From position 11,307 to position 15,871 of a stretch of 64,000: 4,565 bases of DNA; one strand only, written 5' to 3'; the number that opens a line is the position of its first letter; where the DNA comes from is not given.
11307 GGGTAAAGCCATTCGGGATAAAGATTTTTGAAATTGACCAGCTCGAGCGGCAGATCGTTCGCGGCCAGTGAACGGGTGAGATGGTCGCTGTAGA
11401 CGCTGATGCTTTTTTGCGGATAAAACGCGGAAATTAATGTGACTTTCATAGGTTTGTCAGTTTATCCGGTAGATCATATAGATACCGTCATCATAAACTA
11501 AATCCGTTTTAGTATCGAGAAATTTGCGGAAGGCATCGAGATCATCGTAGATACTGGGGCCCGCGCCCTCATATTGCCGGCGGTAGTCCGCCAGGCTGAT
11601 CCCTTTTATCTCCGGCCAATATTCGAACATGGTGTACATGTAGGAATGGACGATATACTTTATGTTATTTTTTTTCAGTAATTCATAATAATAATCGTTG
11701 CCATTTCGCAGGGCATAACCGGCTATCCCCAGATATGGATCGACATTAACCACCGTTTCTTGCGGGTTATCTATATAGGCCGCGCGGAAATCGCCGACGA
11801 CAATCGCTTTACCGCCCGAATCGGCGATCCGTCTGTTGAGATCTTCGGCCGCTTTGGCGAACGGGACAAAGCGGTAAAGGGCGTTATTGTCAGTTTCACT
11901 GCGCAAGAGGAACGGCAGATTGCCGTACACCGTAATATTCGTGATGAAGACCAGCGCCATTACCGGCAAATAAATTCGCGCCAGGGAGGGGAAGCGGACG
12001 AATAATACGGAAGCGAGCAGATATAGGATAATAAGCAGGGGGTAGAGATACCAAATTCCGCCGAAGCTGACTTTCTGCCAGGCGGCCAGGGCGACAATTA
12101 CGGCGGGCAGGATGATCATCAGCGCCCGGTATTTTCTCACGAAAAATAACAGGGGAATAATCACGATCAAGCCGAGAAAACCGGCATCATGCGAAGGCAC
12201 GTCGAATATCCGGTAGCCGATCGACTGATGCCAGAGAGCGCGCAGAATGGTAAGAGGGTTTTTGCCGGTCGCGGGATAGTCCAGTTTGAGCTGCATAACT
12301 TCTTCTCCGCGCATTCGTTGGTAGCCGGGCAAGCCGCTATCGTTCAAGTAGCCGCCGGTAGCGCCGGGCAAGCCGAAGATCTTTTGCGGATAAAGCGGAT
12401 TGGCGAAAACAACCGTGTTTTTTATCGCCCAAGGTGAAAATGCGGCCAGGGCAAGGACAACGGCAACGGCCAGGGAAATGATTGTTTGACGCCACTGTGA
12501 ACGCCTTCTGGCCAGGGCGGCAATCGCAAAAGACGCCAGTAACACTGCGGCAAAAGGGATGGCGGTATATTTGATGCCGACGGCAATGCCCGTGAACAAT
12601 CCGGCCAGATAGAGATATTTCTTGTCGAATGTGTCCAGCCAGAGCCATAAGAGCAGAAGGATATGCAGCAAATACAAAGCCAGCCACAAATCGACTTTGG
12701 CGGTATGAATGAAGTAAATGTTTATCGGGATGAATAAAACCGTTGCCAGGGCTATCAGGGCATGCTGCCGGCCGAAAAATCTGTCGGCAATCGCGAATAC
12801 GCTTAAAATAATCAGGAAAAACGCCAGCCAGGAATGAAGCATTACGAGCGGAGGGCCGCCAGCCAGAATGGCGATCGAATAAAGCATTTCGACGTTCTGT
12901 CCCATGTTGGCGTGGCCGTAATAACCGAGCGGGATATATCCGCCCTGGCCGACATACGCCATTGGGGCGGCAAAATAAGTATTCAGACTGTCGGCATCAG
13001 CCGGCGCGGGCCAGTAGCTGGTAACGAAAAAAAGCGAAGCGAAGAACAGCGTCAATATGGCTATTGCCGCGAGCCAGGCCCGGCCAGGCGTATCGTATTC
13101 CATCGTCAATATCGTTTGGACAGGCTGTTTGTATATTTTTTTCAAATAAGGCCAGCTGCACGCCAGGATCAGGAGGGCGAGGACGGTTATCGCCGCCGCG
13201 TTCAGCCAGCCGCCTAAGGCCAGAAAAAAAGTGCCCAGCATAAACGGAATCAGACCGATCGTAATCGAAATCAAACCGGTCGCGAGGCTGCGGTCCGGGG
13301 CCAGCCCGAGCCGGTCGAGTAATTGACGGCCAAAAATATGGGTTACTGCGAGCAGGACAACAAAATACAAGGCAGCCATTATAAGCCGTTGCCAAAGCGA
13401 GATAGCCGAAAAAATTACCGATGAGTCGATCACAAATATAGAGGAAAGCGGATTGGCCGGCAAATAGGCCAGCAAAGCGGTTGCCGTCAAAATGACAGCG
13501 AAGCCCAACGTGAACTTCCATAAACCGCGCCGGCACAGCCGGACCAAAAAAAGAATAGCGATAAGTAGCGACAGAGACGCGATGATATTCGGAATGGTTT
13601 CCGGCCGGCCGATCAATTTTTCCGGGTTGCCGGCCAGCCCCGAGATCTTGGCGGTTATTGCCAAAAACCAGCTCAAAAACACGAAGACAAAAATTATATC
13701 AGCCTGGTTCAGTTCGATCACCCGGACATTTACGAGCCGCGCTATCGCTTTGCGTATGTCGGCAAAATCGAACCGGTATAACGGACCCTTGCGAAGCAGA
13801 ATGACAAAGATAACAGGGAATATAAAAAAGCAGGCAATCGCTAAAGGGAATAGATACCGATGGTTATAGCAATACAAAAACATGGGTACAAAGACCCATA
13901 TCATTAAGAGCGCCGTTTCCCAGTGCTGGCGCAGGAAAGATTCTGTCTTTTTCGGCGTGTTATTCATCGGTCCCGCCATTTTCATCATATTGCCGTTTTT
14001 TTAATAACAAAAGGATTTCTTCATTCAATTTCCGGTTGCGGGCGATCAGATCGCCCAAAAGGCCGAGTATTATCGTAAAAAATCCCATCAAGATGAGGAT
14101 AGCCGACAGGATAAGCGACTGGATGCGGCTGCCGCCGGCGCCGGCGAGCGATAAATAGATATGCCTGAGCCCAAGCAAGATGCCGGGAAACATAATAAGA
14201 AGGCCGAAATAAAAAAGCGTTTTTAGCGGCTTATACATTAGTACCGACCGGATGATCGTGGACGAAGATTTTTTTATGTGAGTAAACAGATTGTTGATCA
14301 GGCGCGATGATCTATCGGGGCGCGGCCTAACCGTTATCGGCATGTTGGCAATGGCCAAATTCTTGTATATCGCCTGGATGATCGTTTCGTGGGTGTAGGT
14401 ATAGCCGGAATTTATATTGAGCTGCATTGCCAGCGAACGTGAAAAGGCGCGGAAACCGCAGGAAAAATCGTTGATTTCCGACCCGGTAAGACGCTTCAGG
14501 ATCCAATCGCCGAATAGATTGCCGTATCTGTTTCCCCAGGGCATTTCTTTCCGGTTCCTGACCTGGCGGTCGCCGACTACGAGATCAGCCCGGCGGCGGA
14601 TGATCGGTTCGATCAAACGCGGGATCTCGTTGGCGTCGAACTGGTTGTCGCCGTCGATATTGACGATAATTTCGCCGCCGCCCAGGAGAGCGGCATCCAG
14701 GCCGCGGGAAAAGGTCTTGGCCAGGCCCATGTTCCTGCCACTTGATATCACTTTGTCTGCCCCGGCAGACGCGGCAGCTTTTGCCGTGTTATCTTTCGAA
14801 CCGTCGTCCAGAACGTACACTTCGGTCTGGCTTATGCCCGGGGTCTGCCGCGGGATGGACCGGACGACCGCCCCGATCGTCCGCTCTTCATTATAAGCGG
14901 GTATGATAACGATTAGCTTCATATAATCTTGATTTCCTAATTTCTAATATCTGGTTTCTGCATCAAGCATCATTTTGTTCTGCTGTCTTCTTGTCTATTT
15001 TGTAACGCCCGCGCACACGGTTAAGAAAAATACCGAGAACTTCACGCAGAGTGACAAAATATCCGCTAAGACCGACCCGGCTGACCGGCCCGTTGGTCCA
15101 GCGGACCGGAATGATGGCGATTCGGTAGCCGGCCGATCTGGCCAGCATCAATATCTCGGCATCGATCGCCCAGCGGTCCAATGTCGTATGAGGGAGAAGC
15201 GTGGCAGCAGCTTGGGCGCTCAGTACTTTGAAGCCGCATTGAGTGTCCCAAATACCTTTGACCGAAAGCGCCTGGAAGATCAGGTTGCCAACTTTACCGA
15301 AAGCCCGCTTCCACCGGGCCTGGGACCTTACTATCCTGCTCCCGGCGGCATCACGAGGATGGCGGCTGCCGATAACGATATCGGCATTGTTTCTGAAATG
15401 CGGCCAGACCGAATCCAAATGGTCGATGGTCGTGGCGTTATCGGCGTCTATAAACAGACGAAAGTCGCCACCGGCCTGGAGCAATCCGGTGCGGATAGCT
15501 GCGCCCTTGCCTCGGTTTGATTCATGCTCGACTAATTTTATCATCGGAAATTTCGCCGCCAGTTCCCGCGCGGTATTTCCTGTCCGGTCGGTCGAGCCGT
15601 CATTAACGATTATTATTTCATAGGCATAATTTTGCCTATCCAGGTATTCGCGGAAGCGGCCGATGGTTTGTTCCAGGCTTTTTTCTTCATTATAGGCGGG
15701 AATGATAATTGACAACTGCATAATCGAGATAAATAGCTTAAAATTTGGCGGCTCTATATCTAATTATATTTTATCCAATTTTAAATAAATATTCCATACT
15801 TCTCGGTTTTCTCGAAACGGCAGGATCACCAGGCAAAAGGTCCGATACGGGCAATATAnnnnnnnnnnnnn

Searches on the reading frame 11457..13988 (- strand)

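Call 10: search_protein_families(library=pfam, proteins=[window:11457-13988:-])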
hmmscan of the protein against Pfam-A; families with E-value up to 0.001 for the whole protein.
window:11457-13988:- (843 aa): 1 family
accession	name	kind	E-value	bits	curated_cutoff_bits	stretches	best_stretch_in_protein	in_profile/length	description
PF13231.12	PMT_2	-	7.4e-11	43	26.1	1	382-521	24-158/160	Dolichyl-phosphate-mannose-protein mannosyltransferase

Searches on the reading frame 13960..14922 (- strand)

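Call 83: search_protein_families(library=pfam, proteins=[window:13960-14922:-], max_evalue=0.001)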
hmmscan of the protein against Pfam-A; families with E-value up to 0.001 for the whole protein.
window:13960-14922:- (320 aa): 2 families
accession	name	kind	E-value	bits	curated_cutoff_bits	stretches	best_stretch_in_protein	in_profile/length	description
PF00535.33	Glycos_transf_2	-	2e-25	90.1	23.3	1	5-165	2-164/168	Glycosyl transferase family 2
PF13641.12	Glyco_tranf_2_3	-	1.1e-05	26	27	1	4-127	4-131/230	Glycosyltransferase like family 2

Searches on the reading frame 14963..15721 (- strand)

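Call 83: search_protein_families(library=pfam, proteins=[window:14963-15721:-], max_evalue=0.001)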
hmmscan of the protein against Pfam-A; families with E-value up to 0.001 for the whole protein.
window:14963-15721:- (252 aa): 4 families
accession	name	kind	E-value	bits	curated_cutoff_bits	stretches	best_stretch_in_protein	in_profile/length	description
PF00535.33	Glycos_transf_2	-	1.4e-32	113.4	23.3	1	4-163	1-158/168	Glycosyl transferase family 2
PF13641.12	Glyco_tranf_2_3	-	1.3e-08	35.6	27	1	3-116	3-119/230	Glycosyltransferase like family 2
PF10111.15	Glyco_tranf_2_2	-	4e-08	33.5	27.3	1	4-104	1-101/276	Glycosyltransferase like family 2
PF13704.12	Glyco_tranf_2_4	-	0.00034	21.5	27.5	1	18-101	5-88/98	Glycosyl transferase family 2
